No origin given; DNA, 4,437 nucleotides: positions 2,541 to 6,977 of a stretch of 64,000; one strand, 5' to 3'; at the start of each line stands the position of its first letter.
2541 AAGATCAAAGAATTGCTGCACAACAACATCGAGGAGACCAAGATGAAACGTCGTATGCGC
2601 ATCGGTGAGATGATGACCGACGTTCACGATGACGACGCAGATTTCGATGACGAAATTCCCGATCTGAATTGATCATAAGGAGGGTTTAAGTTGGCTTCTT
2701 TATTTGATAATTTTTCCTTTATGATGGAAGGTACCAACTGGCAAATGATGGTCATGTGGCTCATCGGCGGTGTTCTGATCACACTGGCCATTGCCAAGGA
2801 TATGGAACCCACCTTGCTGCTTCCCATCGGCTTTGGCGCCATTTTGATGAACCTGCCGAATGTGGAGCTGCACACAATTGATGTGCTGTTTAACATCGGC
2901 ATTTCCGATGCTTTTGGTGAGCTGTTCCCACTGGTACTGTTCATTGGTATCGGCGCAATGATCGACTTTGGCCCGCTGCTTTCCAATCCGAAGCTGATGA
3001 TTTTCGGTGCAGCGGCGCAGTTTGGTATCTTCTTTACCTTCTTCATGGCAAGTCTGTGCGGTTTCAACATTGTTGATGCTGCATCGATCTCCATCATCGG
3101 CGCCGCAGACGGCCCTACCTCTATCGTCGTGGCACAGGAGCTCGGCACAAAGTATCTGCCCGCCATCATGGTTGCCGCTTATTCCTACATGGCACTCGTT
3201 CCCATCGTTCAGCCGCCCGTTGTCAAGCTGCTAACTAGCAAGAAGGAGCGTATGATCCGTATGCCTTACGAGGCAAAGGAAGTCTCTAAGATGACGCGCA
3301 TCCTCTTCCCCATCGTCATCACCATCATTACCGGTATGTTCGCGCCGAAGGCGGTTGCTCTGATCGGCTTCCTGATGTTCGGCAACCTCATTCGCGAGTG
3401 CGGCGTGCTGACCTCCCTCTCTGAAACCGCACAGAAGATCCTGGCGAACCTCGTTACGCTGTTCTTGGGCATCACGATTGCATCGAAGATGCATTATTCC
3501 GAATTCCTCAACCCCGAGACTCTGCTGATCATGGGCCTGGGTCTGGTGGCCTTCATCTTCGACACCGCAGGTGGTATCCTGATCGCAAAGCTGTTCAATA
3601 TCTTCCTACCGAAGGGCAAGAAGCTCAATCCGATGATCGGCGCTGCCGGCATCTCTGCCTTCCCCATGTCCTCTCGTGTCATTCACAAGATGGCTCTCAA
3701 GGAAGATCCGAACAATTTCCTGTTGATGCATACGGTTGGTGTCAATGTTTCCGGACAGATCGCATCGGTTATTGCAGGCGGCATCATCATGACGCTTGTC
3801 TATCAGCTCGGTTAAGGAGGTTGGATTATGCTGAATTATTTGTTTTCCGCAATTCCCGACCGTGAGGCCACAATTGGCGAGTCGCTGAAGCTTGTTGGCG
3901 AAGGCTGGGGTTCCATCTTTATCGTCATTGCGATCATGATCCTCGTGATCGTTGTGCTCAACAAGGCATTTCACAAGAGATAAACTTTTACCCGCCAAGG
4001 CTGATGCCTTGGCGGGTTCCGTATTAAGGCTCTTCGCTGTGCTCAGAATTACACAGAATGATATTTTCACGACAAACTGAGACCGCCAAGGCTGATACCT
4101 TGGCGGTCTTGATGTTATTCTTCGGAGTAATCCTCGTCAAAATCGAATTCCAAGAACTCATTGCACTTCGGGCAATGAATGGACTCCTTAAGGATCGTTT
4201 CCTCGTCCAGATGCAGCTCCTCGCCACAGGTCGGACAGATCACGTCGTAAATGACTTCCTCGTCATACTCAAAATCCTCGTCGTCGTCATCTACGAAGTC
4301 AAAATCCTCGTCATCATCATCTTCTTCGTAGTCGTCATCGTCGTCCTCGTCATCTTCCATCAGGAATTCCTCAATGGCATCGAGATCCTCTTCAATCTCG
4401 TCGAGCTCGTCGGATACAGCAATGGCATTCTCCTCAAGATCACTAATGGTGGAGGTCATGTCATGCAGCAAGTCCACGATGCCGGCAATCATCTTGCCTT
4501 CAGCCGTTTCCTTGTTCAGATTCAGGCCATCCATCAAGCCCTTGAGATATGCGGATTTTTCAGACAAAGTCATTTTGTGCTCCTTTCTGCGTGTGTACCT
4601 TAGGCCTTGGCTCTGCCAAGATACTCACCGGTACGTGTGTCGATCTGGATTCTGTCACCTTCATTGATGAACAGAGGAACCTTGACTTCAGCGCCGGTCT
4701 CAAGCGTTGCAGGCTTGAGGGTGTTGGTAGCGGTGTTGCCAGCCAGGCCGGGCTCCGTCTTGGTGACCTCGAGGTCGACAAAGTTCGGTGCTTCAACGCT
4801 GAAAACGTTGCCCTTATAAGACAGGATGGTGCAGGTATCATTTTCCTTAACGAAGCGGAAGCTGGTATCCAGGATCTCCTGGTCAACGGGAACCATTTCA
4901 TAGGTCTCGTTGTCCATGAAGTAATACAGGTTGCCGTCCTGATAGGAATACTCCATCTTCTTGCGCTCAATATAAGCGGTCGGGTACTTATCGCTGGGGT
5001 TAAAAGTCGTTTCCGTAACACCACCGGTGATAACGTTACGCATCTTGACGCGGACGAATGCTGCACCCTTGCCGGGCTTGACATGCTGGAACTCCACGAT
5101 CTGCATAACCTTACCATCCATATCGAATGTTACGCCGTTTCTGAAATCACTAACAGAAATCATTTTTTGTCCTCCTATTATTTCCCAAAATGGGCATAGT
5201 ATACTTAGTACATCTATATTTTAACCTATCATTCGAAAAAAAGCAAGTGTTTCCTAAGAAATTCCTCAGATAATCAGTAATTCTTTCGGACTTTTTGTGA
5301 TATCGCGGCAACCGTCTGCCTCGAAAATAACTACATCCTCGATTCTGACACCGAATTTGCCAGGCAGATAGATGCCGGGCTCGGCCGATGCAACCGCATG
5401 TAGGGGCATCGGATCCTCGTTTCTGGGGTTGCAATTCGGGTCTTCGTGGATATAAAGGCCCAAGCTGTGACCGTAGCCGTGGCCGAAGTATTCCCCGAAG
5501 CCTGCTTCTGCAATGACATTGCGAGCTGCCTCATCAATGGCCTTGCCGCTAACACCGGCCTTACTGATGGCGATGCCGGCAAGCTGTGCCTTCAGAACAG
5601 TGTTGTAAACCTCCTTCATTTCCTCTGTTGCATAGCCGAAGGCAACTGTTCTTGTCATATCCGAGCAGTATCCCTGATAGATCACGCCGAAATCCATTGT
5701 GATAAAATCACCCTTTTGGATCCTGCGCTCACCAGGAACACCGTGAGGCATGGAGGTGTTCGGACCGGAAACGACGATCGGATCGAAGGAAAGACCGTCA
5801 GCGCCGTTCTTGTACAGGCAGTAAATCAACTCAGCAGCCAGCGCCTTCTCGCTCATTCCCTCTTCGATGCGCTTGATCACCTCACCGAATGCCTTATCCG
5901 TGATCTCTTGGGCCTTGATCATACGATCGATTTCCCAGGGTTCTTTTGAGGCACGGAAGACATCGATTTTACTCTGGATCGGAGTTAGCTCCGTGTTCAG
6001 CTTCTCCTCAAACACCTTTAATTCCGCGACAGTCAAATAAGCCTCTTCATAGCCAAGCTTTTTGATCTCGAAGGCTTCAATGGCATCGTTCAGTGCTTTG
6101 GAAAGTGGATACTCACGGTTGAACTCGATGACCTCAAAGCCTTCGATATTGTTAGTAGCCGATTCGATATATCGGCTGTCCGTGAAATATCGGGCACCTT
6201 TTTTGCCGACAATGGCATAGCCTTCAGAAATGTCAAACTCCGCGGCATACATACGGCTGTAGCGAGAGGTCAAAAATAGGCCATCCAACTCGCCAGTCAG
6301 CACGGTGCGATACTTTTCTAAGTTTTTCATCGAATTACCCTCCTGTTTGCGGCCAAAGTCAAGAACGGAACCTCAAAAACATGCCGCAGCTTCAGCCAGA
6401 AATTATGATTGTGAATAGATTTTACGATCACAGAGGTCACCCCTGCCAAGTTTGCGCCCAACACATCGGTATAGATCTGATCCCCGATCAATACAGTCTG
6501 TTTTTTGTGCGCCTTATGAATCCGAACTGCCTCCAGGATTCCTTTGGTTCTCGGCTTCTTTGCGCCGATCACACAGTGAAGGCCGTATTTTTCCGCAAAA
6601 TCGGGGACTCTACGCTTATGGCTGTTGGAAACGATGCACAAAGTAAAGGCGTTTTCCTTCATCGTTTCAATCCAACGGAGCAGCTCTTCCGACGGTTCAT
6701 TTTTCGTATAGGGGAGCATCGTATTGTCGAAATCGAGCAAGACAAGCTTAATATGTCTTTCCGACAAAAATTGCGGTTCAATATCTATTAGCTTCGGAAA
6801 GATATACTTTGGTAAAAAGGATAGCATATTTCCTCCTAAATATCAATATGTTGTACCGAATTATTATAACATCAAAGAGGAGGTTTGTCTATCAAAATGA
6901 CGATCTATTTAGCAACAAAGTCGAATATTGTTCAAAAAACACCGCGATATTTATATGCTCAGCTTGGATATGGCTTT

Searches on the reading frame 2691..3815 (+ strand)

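Call 18: search_protein_families(library=pfam, proteins=[window:2691-3815:+], max_evalue=0.001)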
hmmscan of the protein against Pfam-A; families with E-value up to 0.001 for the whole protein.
window:2691-3815:+ (374 aa): 1 family
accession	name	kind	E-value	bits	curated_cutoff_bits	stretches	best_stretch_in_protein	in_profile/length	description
PF03977.18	OAD_beta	-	1.4e-142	475.3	31.6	1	19-369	2-348/349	Na+-transporting oxaloacetate decarboxylase beta subunit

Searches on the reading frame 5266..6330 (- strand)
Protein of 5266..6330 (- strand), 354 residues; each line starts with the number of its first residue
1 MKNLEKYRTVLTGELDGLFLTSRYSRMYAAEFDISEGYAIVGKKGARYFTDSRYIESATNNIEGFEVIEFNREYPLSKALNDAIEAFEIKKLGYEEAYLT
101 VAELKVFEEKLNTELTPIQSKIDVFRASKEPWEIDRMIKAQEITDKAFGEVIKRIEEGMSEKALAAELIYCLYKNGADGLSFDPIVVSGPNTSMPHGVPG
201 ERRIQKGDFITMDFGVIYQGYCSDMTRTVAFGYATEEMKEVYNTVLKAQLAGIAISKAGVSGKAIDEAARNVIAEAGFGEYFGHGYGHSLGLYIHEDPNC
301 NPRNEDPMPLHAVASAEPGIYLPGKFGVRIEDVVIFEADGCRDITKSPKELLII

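Call 18: search_protein_families(library=pfam, proteins=[window:5266-6330:-], max_evalue=0.001)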
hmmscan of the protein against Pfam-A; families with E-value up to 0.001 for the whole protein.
window:5266-6330:- (354 aa): 2 families
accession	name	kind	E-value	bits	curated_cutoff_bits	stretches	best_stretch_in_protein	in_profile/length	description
PF00557.29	Peptidase_M24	-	7.6e-68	228.8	23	1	136-335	2-205/208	Metallopeptidase family M24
PF01321.24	Creatinase_N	-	2.2e-14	54.5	22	1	14-127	13-127/128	Creatinase/Prolidase N-terminal domain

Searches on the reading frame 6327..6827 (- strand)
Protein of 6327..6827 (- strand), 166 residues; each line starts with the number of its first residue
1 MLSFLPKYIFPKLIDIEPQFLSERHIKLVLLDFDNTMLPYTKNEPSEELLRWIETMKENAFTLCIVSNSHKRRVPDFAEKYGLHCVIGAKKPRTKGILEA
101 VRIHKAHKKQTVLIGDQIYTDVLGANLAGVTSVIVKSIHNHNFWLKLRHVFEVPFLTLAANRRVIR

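Call 18: search_protein_families(library=pfam, proteins=[window:6327-6827:-], max_evalue=0.001)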
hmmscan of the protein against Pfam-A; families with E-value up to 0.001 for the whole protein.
window:6327-6827:- (166 aa): 4 families
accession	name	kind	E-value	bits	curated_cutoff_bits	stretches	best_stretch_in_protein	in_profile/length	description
PF09419.16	PGP_phosphatase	-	3.9e-11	43.3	20.4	1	4-136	17-164/168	Mitochondrial PGP phosphatase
PF13242.12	Hydrolase_like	-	5.6e-10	39.4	22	1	90-137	3-50/75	HAD-hyrolase-like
PF13419.12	HAD_2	-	1e-09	39.2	23.8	1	31-135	67-178/178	Haloacid dehalogenase-like hydrolase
PF00702.32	Hydrolase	-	5e-08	34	26.4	1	44-129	98-191/191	haloacid dehalogenase-like hydrolase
